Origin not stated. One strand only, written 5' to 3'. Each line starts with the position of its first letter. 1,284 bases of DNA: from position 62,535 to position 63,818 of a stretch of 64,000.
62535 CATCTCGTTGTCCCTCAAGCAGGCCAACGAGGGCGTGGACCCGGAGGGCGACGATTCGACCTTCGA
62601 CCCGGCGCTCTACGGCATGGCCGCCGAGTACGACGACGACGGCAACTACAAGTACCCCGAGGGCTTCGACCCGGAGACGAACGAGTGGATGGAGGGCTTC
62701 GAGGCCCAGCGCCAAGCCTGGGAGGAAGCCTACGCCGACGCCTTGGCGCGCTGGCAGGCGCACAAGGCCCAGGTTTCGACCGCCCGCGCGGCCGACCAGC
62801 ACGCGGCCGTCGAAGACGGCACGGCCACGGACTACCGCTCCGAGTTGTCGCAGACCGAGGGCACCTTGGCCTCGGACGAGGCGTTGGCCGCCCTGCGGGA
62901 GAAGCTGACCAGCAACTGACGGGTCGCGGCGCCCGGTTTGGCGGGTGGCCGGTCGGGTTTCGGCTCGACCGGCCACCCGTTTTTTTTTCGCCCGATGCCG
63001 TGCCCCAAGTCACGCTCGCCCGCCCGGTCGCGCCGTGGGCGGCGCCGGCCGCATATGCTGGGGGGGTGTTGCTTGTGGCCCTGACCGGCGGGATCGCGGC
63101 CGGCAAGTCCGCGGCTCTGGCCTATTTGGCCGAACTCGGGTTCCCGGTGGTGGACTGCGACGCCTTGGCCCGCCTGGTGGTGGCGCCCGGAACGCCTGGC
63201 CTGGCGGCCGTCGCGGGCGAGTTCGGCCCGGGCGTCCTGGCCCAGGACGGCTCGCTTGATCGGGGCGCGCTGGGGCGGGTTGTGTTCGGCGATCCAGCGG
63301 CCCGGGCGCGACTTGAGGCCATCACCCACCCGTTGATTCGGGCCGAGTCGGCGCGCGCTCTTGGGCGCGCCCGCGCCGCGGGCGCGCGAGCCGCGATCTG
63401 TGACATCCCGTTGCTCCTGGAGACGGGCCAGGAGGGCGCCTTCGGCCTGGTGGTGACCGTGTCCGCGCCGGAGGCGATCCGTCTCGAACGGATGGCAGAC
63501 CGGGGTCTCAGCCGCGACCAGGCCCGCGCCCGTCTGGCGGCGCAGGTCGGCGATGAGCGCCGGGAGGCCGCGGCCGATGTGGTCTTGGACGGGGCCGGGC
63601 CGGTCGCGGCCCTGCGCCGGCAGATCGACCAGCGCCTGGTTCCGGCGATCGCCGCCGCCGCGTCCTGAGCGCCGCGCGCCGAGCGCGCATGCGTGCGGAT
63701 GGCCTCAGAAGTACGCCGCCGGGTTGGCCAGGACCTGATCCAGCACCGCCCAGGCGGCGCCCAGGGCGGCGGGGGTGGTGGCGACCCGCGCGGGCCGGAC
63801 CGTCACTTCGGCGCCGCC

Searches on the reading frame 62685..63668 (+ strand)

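Call 33: search_protein_families(library=pfam, proteins=[window:62685-63668:+], max_evalue=0.001)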
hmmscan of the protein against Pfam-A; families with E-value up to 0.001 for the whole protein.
window:62685-63668:+ (327 aa): 1 family
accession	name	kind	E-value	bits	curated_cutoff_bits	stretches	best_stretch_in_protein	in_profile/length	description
PF01121.26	CoaE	-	7.7e-49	166.2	27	1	130-303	2-174/180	Dephospho-CoA kinase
